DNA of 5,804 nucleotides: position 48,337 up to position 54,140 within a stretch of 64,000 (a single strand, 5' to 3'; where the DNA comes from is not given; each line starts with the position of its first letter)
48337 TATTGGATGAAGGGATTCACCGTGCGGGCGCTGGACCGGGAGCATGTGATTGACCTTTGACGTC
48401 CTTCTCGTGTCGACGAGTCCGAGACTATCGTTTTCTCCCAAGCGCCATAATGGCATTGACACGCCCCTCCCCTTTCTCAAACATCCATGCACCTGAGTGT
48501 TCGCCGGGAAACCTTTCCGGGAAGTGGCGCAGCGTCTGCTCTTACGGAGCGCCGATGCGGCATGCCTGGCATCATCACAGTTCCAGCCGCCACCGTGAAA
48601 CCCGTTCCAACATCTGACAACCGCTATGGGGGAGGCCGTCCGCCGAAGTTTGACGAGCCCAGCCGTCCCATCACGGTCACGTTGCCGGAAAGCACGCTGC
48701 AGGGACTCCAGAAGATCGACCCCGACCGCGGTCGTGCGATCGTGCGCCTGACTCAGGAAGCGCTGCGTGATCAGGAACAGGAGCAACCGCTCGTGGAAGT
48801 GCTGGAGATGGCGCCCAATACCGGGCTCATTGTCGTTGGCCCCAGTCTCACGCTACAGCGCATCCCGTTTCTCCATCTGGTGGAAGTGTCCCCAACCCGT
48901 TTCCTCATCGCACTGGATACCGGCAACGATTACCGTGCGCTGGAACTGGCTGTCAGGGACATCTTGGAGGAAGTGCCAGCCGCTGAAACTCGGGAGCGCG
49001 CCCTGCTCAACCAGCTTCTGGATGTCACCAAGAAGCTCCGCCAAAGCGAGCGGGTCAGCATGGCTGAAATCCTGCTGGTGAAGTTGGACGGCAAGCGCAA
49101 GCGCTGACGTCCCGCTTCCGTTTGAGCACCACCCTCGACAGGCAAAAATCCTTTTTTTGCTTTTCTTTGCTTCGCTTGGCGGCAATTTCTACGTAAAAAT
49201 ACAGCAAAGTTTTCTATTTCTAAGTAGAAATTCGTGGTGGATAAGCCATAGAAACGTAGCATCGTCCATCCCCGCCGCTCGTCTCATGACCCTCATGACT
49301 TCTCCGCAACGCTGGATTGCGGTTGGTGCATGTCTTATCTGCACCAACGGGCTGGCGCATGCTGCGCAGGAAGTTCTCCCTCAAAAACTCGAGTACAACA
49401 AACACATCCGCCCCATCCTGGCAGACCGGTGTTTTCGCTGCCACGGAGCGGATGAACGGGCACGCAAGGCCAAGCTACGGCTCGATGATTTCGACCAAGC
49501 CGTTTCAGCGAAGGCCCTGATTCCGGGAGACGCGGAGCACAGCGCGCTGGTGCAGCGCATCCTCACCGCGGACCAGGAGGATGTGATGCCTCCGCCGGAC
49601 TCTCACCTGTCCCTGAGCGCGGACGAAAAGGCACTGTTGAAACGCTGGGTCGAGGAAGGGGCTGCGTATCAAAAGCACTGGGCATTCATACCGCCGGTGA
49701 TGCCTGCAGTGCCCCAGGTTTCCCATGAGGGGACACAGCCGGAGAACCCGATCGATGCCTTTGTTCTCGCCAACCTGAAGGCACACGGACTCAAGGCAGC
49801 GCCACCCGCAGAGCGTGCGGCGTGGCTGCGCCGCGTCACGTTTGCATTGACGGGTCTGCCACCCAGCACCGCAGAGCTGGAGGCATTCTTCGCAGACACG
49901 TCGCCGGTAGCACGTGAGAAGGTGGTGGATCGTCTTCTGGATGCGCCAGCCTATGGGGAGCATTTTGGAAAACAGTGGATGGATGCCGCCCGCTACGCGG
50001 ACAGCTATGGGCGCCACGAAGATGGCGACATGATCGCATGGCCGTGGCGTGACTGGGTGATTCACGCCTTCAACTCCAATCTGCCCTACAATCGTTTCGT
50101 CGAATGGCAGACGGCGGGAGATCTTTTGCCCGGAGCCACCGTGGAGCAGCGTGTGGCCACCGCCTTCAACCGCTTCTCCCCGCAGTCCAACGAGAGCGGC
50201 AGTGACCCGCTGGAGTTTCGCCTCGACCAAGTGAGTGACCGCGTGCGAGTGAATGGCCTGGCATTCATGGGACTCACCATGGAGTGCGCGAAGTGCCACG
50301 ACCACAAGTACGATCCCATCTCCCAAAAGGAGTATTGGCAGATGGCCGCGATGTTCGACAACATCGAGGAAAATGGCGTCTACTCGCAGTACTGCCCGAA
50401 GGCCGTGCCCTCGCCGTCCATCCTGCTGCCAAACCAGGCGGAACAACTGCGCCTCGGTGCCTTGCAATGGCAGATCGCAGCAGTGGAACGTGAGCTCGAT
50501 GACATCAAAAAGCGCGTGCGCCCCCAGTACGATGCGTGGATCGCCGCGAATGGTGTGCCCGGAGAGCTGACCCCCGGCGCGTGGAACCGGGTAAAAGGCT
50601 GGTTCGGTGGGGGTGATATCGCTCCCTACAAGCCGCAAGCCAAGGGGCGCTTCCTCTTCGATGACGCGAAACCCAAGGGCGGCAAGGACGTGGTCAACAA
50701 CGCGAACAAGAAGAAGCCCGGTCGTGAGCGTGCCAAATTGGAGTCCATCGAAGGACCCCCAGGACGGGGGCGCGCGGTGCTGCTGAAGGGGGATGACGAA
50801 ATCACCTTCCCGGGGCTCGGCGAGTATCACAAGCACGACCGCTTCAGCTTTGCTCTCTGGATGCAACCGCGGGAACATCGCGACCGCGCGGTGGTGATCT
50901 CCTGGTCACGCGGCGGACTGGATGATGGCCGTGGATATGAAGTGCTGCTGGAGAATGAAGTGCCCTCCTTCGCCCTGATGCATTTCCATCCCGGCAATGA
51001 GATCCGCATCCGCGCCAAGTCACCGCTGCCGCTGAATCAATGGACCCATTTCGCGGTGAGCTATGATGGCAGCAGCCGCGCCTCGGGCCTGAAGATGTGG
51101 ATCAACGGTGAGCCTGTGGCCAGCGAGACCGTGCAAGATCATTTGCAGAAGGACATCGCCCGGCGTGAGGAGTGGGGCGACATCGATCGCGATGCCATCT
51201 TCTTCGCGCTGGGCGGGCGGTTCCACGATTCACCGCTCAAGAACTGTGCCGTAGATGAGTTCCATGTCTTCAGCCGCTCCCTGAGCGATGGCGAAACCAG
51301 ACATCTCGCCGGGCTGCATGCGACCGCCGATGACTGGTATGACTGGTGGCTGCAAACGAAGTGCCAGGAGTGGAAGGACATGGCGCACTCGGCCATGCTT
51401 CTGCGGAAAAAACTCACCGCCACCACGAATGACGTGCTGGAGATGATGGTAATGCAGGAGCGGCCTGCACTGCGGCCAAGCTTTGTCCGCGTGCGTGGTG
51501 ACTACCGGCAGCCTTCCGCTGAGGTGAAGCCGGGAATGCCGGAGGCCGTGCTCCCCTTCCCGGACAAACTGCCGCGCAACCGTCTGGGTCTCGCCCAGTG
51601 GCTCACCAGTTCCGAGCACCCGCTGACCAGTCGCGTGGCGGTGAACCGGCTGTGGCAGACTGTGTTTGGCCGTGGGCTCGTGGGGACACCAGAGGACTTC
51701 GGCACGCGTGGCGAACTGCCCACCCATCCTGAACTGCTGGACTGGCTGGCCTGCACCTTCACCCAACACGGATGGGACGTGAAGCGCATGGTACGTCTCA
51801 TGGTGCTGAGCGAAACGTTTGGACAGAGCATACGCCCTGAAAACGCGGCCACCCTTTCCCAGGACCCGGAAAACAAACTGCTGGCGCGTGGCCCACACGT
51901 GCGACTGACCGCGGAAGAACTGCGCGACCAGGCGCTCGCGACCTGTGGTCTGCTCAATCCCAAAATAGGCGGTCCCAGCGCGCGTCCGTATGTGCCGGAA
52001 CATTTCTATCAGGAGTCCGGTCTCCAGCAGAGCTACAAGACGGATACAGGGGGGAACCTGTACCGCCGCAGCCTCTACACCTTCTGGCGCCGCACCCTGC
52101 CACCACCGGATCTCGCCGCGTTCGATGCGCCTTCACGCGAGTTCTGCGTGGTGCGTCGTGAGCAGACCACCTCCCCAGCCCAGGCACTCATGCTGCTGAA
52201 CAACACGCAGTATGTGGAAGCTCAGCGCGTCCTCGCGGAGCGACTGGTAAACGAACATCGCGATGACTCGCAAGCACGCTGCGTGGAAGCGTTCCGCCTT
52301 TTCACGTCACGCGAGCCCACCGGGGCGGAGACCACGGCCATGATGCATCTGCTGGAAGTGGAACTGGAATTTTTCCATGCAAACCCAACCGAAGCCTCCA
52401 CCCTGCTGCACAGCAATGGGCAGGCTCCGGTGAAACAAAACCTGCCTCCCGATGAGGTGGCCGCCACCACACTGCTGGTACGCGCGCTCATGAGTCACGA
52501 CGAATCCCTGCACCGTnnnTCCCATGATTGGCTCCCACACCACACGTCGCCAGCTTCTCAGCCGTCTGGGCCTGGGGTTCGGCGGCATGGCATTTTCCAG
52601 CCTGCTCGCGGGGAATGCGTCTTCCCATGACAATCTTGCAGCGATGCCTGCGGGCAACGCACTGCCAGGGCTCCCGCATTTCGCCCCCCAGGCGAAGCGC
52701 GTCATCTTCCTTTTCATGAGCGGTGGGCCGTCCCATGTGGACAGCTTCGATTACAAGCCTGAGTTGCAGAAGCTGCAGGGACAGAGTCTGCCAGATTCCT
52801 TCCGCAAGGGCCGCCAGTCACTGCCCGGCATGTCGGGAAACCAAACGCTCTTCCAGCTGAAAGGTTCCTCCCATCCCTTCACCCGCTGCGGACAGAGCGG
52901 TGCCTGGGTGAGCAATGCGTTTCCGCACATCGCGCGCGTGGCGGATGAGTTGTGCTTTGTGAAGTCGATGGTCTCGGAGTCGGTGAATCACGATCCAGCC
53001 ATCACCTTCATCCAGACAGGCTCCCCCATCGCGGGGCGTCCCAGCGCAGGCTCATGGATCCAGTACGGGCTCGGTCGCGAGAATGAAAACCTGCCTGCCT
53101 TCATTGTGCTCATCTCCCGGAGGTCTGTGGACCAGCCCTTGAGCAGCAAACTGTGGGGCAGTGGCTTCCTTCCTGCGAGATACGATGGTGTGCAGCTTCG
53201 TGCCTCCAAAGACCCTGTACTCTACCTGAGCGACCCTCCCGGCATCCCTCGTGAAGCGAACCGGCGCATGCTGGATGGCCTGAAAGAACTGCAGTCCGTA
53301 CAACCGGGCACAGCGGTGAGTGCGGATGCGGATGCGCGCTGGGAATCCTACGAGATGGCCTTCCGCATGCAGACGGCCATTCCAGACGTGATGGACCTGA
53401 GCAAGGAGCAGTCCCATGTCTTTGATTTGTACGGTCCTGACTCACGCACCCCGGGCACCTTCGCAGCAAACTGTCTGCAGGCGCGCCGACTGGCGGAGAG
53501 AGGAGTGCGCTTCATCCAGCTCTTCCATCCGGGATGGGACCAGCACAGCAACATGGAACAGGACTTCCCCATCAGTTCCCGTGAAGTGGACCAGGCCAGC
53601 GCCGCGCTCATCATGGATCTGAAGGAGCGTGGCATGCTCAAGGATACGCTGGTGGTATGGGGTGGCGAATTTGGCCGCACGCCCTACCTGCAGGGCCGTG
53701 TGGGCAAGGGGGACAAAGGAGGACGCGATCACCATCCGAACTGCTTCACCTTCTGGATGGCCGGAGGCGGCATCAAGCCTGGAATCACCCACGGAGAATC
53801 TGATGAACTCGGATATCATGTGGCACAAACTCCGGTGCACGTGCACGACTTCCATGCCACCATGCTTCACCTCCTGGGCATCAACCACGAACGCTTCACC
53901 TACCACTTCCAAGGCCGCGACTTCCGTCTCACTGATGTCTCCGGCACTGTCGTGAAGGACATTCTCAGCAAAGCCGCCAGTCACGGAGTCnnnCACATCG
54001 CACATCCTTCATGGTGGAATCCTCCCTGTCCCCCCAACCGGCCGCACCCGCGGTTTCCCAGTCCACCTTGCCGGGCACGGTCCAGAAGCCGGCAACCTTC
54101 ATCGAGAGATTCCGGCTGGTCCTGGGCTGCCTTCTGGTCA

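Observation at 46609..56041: Two paralogous GT-C-like polytopic membrane proteins bracketing a PSCyt-DUF1549-DUF1553 / DUF1501 pair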

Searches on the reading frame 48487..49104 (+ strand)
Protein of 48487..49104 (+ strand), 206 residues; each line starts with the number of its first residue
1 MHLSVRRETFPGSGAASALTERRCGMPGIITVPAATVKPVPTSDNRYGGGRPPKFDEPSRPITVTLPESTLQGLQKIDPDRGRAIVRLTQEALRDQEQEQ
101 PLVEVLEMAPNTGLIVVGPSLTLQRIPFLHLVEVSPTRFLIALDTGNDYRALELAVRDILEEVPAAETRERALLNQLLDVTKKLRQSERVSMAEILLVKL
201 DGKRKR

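Call 8: search_protein_families(library=pfam, proteins=[window:48487-49104:+], max_evalue=1)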
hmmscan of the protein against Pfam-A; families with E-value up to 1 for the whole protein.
window:48487-49104:+ (206 aa): 0 families

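Call 10: search_protein_families(library=ncbifam, proteins=[window:48487-49104:+], max_evalue=1)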
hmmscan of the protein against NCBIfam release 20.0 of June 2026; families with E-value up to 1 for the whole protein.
window:48487-49104:+ (206 aa): 0 families

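Call 75: search_solved_structures(query=A4, max_evalue=10)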
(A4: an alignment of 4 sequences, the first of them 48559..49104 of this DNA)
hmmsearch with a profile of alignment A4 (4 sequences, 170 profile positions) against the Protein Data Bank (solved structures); distinct sequences matched with E-value up to 10: 7.
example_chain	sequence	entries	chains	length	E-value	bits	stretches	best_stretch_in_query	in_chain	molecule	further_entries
9k83_A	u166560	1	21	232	0.18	15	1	58-150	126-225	Fiber-n6-Zn1-HEHE-43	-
5k6z_A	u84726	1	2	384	0.3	14.3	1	22-83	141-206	Protein sidekick-2,Protein sidekick-1 chimera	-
1b01_A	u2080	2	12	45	0.97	12.6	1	25-63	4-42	TRANSCRIPTIONAL REPRESSOR COPG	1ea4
2cpg_A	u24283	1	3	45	0.99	12.5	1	25-63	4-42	TRANSCRIPTIONAL REPRESSOR COPG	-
5k70_A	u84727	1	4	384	1.3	12.1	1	22-71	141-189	Protein sidekick-2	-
5k6x_A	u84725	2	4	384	1.3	12.1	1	22-71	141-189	Protein sidekick-2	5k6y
5xx0_A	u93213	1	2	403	1.4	12.1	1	22-71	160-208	Protein sidekick-2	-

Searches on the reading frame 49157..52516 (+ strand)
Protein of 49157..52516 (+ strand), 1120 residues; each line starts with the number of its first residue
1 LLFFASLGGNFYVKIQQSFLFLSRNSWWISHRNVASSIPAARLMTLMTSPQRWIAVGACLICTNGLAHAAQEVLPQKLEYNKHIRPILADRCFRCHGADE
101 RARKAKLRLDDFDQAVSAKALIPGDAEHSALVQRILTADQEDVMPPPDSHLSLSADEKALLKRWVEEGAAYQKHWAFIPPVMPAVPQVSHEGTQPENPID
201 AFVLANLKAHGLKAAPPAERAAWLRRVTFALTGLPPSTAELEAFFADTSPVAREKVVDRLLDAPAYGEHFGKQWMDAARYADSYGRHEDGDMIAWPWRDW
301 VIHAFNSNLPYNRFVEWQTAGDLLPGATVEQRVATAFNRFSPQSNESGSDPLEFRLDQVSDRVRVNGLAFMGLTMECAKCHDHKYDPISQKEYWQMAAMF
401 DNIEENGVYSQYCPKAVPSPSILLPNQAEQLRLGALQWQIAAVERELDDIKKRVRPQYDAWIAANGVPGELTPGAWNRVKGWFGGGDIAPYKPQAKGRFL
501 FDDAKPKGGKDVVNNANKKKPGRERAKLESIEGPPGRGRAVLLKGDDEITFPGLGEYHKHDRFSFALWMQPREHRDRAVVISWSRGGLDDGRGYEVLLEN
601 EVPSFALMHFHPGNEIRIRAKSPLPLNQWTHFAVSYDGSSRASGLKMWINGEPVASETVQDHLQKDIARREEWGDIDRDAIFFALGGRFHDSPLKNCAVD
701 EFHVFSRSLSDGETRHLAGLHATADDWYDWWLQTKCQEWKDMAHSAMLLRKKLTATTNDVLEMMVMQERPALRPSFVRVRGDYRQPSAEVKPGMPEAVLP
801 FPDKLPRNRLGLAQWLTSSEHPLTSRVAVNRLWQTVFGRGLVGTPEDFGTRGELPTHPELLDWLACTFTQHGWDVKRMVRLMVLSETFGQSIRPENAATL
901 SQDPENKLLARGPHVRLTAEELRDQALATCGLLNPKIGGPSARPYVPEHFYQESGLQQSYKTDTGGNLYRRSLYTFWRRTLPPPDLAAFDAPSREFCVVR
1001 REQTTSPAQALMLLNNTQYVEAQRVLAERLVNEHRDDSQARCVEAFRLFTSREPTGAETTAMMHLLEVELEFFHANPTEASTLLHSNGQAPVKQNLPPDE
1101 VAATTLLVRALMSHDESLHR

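Call 8: search_protein_families(library=pfam, proteins=[window:49157-52516:+], max_evalue=1)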
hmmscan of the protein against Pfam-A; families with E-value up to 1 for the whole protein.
window:49157-52516:+ (1120 aa): 8 families
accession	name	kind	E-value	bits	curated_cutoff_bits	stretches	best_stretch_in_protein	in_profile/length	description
PF07587.16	PSD1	-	5.3e-95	317.9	28.5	1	808-1065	1-243/244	Protein of unknown function (DUF1553)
PF07583.16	PSCyt2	-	4.4e-80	269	29.8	1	198-404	1-208/209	Protein of unknown function (DUF1549)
PF13385.13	Laminin_G_3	-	4e-15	56.7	27.6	1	545-713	3-149/151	Concanavalin A-like lectin/glucanases superfamily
PF07635.16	PSCyt1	-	5e-14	53.1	22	1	92-148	1-59/59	Planctomycete cytochrome C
PF22297.1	PccH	-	0.0052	17.3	24.4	1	80-110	2-31/133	PccH Cytochrome c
PF22113.1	Mtrc-MtrF_II-IV_dom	-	0.022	14.7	30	0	366-400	73-107/176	Outer membrane cytochrome MtrC/MtrF-like, domains II/IV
PF14522.11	Cytochrome_C7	-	0.11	12.7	24.8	0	374-399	13-38/67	Cytochrome c7 and related cytochrome c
PF14099.13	Polysacc_lyase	-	0.3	11.4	29.9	1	621-658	137-175/210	Polysaccharide lyase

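Call 10: search_protein_families(library=ncbifam, proteins=[window:49157-52516:+], max_evalue=1)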
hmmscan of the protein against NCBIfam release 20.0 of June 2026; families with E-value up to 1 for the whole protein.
window:49157-52516:+ (1120 aa): 2 families
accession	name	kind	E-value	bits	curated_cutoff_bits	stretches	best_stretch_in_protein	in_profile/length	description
TIGR03806.1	chp_HNE_0200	subfamily_domain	0.0019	17.4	313.3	1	119-166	266-312/314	SO2930 family diheme c-type cytochrome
TIGR03153.1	cytochr_NrfH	equivalog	0.11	12.5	134.2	0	71-98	84-111/138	cytochrome c nitrite reductase small subunit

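Call 94: search_solved_structures(query=window:49286-52516:+, max_evalue=1)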
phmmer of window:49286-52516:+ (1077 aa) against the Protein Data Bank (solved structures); distinct sequences matched with E-value up to 1: 4.
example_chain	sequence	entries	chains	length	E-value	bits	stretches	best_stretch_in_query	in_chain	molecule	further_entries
9k6v_A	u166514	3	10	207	0.0066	17.7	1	518-678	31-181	Pentraxin-related protein PTX3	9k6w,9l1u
9k6u_B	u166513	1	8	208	0.0067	17.7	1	518-678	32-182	Pentraxin-related protein PTX3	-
9k6n_A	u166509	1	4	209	0.0068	17.7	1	518-678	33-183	Pentraxin-related protein PTX3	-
8pvq_A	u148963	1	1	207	0.0069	17.6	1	518-678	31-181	Pentraxin-related protein PTX3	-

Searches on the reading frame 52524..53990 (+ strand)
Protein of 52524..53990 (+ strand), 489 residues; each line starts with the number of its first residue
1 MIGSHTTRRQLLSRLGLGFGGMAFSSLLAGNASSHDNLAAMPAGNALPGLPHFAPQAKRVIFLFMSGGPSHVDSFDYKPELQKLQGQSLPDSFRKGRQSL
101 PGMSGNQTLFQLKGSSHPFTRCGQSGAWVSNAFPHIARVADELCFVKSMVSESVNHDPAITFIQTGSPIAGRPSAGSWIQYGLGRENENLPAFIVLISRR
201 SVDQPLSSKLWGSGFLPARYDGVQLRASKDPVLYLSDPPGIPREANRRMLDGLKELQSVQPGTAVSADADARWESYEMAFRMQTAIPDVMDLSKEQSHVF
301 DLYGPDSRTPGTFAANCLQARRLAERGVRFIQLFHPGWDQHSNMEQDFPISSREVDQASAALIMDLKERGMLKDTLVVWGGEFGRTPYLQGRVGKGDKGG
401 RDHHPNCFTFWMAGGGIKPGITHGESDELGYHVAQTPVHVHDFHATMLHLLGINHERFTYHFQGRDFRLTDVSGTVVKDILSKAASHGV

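Call 8: search_protein_families(library=pfam, proteins=[window:52524-53990:+], max_evalue=1)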
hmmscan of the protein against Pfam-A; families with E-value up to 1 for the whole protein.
window:52524-53990:+ (489 aa): 2 families
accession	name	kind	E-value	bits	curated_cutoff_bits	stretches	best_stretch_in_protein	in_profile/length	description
PF07394.17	DUF1501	-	6.9e-156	519.7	27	1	57-481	1-390/390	Protein of unknown function (DUF1501)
PF00884.28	Sulfatase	-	0.15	11.8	25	1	351-453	209-301/301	Sulfatase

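Call 10: search_protein_families(library=ncbifam, proteins=[window:52524-53990:+], max_evalue=1)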
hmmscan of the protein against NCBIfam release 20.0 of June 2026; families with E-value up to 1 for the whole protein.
window:52524-53990:+ (489 aa): 0 families

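Call 93: search_solved_structures(query=window:52524-53990:+, max_evalue=1, show_alignments=1)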
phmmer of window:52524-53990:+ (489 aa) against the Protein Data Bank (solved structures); distinct sequences matched with E-value up to 1: 0.
